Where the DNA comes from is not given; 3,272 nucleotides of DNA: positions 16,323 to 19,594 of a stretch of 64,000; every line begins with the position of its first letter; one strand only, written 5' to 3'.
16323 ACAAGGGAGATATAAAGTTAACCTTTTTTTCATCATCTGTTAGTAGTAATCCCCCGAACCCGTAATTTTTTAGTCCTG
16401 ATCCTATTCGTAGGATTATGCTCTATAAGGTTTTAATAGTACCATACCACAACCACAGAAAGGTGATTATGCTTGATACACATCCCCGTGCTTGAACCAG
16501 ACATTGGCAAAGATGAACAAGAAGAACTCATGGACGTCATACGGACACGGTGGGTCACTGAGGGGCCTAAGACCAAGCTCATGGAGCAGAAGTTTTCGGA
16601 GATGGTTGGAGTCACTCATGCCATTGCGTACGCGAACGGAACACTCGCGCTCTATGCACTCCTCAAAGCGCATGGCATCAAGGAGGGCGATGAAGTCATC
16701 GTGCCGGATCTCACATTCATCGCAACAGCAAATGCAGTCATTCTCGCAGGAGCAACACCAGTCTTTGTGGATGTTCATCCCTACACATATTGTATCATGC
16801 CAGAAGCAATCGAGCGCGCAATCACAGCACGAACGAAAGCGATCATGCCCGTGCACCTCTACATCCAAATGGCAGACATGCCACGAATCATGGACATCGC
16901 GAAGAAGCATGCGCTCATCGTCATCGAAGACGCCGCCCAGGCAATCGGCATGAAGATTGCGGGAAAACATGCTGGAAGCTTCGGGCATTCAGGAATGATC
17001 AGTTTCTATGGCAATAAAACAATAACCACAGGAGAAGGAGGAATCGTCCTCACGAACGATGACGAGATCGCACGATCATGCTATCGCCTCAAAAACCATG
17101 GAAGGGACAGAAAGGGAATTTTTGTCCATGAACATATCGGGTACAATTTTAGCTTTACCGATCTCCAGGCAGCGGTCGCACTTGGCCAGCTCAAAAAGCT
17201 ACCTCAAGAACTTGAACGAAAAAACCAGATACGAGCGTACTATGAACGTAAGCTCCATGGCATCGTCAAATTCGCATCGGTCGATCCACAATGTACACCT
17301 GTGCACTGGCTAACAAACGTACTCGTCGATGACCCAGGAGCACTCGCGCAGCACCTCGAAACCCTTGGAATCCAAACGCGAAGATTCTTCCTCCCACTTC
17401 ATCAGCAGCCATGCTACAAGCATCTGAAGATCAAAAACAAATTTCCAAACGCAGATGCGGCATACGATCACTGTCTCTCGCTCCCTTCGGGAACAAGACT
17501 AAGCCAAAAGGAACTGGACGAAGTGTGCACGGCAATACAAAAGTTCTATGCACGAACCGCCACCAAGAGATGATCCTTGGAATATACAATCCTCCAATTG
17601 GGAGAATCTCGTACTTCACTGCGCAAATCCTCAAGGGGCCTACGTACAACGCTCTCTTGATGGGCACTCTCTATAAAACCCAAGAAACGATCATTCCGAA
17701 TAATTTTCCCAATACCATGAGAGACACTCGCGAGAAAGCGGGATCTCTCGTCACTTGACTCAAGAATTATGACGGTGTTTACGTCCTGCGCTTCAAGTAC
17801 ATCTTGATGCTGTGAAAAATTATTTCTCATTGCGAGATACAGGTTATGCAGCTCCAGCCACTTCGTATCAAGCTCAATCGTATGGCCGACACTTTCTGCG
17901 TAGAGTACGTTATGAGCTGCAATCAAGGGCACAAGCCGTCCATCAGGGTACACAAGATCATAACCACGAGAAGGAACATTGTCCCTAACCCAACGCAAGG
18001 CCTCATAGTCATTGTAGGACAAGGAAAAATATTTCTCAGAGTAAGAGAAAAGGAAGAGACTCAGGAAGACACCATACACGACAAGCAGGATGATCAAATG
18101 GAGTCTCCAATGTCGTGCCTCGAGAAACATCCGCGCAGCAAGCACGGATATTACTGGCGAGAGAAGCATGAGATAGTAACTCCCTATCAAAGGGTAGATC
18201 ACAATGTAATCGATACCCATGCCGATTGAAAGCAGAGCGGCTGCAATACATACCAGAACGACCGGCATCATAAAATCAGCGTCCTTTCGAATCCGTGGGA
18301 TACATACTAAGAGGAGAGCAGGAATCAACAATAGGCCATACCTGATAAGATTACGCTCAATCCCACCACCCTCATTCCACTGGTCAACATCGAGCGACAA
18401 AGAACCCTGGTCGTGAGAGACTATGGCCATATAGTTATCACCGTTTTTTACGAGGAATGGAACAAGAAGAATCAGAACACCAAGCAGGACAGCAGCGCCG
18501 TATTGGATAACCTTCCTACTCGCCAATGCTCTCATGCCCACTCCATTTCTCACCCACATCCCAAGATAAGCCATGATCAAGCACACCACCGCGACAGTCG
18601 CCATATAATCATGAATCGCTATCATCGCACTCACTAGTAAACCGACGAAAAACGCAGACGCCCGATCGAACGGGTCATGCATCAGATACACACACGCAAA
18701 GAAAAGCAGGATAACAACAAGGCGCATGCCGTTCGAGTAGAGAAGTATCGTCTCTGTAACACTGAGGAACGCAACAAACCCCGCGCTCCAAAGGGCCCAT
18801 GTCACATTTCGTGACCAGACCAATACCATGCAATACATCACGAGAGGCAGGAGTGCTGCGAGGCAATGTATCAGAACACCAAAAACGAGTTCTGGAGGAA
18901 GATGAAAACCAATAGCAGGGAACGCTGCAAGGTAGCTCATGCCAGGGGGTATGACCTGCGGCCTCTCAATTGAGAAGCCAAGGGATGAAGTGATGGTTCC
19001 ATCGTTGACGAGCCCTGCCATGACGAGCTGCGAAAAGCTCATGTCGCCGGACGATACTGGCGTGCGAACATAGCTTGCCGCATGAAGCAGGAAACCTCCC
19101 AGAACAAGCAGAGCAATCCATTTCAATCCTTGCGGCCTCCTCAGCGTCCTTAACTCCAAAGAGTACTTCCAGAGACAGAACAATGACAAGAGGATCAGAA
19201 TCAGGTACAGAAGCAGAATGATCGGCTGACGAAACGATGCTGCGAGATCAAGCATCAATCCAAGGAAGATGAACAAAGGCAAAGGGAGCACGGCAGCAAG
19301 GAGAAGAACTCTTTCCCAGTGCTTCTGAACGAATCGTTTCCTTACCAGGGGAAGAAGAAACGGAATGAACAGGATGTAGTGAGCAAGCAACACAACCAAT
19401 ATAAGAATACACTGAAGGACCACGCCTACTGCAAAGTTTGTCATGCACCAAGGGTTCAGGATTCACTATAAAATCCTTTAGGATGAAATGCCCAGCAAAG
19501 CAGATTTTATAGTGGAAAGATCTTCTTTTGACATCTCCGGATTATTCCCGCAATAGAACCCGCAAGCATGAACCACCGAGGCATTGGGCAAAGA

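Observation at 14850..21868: Surface-glycan cluster pairing Gmd with a ColD/E1-like His-variant DegT enzyme and a canonical DegT aminotransferase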

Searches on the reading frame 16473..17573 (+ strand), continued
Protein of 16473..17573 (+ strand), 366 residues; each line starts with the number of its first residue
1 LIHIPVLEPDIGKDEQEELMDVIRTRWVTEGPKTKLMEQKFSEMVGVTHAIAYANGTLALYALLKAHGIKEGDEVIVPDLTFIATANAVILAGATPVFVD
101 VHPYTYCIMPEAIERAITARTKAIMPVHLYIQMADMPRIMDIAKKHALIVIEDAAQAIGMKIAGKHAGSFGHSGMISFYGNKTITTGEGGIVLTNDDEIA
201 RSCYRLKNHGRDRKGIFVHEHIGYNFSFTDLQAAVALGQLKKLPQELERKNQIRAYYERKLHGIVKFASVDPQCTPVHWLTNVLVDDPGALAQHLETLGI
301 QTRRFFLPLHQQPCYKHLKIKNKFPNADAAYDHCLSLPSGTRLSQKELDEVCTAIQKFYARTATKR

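Call 76: search_solved_structures(query=L038:8699-9919:+, show_alignments=1, max_evalue=1e-50)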
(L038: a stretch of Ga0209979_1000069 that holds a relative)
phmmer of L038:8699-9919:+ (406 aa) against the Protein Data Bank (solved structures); distinct sequences matched with E-value up to 1e-50: 2.
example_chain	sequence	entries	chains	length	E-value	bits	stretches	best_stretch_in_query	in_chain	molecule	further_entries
3bcx_A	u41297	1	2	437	2.1e-55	191.5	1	8-397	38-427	CDP-6-deoxy-L-threo-D-glycero-4-hexulose-3-dehydrase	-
3bb8_A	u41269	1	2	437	3.8e-54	187.4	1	8-397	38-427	CDP-4-keto-6-deoxy-D-glucose-3-dehydrase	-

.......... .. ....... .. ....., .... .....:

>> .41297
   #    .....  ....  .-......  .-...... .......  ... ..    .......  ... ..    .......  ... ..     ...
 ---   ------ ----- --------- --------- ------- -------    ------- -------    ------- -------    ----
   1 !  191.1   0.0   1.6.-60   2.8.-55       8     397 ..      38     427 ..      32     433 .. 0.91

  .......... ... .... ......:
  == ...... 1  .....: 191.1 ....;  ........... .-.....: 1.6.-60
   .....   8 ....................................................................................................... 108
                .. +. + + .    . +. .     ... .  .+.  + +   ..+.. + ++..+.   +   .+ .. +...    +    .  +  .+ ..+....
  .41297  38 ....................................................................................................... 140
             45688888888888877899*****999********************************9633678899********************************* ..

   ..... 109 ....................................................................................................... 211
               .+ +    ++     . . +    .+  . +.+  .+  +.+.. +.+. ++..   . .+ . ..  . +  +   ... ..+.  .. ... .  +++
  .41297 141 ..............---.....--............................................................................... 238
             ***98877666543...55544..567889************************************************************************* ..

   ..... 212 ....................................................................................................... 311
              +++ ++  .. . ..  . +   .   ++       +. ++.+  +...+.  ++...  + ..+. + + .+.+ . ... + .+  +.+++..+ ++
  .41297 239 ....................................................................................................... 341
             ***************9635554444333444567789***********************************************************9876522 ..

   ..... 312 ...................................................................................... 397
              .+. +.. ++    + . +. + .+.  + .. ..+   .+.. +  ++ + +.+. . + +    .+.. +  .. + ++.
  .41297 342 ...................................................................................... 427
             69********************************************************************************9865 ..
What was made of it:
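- Closest known: SpnQ/SpnR-type steps of TDP-forosamine, ossamine and tolyposamine biosynthesis. Different: L038's His-DegT, in contrast, does have an E1-like Cys-rich stretch (call 76).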

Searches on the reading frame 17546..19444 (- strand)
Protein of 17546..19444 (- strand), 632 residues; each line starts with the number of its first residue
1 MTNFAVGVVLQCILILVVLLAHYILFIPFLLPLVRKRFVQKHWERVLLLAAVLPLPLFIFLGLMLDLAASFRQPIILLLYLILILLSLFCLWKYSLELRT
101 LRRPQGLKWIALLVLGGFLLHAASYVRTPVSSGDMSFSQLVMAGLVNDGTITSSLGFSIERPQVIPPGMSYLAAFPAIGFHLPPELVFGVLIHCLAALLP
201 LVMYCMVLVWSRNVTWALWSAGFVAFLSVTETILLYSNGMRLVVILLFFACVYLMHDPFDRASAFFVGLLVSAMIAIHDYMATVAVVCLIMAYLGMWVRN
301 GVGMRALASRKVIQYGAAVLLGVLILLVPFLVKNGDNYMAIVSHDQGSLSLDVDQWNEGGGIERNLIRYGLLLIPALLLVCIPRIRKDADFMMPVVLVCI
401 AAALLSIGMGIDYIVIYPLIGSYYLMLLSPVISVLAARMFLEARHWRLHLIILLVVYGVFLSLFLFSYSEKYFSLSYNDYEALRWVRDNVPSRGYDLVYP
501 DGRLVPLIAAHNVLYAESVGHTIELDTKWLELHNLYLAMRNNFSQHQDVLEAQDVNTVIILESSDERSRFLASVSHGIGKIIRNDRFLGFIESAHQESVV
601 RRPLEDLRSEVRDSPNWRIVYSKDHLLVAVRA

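Call 3: search_protein_families(library=pfam, proteins=[window:17546-19444:-], max_evalue=0.01)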
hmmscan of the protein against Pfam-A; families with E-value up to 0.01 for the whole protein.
window:17546-19444:- (632 aa): 0 families

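Call 4: search_protein_families(library=ncbifam, proteins=[window:17546-19444:-], max_evalue=0.01)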
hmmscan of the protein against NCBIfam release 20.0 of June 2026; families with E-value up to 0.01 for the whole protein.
window:17546-19444:- (632 aa): 0 families

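Call 21: find_homologous_proteins(query=window:17546-19444:-, max_evalue=0.001)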
Query window:17546-19444:- (632 aa): 1 proteins with E <= 0.001 among 8000 candidates.
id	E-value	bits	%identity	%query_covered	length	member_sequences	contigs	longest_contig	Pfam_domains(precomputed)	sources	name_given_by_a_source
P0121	0.0e+0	1382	100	100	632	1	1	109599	-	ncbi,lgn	-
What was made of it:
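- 17546..19444 (-): memb632. A 632-aa orphan polytopic membrane protein with about 13 hydrophobic segments and a 166-aa C-terminal soluble domain. It starts 33 bp downstream of the ColD-like gene and is probably co-transcribed with it. It is a positional analogue of the PMT_2-type GT-C genes in related clusters. It found only itself in the 5.8-billion-sequence word search (call 21).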

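Call 37: search_protein_representatives(protein=window:17546-19444:-)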
Query: 632 residues. Proteins with E-value up to 0.001 (for the whole library): 2; up to 1e-10: 1; up to 1e-30: 1. The best 2 are listed.
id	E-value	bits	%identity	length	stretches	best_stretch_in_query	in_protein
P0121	0.0e+00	1382.3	100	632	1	1-632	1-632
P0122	1.3e-04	37.4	29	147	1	450-571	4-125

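Call 38: search_protein_families(library=pfam, proteins=[window:17546-19444:-], max_evalue=10)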
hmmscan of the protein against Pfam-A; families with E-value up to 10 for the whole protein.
window:17546-19444:- (632 aa): 1 family
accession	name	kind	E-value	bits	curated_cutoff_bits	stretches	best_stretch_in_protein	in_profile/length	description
PF15844.10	TMCCDC2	-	7.7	7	27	0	64-96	35-67/171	Transmembrane and coiled-coil domain-containing protein 2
